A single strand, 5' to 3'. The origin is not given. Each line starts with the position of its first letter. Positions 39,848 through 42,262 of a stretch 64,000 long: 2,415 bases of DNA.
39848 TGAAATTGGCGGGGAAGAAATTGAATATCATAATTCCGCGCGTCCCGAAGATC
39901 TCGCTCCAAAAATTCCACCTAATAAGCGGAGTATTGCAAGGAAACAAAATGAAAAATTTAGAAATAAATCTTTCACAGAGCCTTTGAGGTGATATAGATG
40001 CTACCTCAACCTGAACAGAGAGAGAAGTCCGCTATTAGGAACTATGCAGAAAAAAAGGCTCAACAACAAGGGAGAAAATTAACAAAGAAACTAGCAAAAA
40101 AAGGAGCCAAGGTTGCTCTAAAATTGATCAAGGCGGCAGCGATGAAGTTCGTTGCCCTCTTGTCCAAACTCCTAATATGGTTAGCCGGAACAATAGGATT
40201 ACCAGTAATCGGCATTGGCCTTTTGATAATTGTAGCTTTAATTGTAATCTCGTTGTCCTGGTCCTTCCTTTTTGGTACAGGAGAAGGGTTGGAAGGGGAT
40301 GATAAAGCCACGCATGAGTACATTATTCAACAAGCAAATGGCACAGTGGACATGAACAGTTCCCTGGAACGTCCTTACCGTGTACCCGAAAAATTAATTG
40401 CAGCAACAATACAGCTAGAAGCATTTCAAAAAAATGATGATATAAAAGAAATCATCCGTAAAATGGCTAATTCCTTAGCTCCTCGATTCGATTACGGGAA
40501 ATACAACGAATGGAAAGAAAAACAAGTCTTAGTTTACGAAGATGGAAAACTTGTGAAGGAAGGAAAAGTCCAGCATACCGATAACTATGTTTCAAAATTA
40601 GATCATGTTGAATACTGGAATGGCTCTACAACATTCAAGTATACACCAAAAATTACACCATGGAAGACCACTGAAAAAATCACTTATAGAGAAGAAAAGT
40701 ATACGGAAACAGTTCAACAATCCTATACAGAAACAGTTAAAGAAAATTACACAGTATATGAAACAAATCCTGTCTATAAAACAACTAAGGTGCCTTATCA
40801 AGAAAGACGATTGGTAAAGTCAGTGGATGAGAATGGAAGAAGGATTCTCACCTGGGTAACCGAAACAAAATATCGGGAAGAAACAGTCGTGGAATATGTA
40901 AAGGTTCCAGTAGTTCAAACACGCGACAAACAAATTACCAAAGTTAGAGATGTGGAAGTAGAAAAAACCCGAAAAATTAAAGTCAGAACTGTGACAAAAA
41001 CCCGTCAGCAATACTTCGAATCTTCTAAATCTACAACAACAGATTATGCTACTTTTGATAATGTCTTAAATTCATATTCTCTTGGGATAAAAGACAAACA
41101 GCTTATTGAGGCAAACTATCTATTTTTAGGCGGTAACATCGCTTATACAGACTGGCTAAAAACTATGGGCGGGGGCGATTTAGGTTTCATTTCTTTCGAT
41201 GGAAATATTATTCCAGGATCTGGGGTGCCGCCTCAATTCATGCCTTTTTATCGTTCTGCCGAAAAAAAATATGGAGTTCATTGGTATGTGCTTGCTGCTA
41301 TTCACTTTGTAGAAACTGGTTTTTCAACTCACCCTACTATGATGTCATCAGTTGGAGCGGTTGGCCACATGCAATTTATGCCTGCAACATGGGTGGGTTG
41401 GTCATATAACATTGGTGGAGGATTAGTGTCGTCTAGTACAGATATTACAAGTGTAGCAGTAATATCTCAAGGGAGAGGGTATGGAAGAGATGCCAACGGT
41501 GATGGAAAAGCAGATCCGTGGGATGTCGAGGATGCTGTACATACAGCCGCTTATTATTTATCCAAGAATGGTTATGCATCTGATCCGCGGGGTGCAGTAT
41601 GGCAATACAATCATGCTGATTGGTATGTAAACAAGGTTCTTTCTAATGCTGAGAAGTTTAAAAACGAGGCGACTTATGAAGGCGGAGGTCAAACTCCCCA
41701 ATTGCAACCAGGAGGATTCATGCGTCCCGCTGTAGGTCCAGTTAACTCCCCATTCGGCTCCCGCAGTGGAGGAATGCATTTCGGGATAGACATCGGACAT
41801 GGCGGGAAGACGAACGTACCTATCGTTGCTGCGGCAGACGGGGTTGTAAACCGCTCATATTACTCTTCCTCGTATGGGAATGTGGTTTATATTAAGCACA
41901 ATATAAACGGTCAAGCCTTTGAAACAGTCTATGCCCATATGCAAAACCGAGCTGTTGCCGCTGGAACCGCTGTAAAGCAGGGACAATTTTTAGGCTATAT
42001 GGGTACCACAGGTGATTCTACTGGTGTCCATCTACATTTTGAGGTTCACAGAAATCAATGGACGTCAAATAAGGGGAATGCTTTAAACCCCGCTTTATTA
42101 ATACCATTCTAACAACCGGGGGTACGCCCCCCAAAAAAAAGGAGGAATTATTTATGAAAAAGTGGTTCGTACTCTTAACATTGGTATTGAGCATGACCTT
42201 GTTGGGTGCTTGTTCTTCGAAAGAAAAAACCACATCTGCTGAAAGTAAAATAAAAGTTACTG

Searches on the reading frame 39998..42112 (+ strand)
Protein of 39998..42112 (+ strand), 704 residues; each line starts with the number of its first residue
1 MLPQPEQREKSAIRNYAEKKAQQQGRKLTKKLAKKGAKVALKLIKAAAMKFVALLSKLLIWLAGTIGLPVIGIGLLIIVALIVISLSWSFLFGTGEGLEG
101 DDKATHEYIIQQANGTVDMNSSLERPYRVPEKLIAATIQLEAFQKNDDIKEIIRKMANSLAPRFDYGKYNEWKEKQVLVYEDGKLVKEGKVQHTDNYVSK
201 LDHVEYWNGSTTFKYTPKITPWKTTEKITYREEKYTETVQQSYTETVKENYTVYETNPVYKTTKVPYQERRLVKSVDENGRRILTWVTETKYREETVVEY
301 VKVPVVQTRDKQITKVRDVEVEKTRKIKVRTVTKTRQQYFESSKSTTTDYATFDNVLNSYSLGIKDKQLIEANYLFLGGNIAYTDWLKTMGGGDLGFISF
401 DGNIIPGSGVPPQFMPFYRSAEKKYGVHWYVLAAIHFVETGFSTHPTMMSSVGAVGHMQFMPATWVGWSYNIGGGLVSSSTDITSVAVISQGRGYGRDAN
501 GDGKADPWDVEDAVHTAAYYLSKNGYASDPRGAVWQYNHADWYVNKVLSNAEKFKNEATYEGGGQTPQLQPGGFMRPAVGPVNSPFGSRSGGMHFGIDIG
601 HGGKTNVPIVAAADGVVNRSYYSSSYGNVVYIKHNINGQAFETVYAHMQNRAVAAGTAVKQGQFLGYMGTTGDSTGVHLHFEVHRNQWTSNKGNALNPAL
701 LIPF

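Call 15: search_protein_families(library=pfam, proteins=[window:39998-42112:+])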
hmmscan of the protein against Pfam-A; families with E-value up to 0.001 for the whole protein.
window:39998-42112:+ (704 aa): 3 families
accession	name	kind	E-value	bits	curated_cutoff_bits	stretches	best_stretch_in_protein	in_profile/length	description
PF01551.29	Peptidase_M23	-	1.3e-25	89.8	28.7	1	593-689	2-93/96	Peptidase family M23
PF13406.11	SLT_2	-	1.9e-10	40.9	24.3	1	493-530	167-205/292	Transglycosylase SLT domain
PF01464.25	SLT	-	1.5e-07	31.4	21.3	1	419-465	4-48/117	Transglycosylase SLT domain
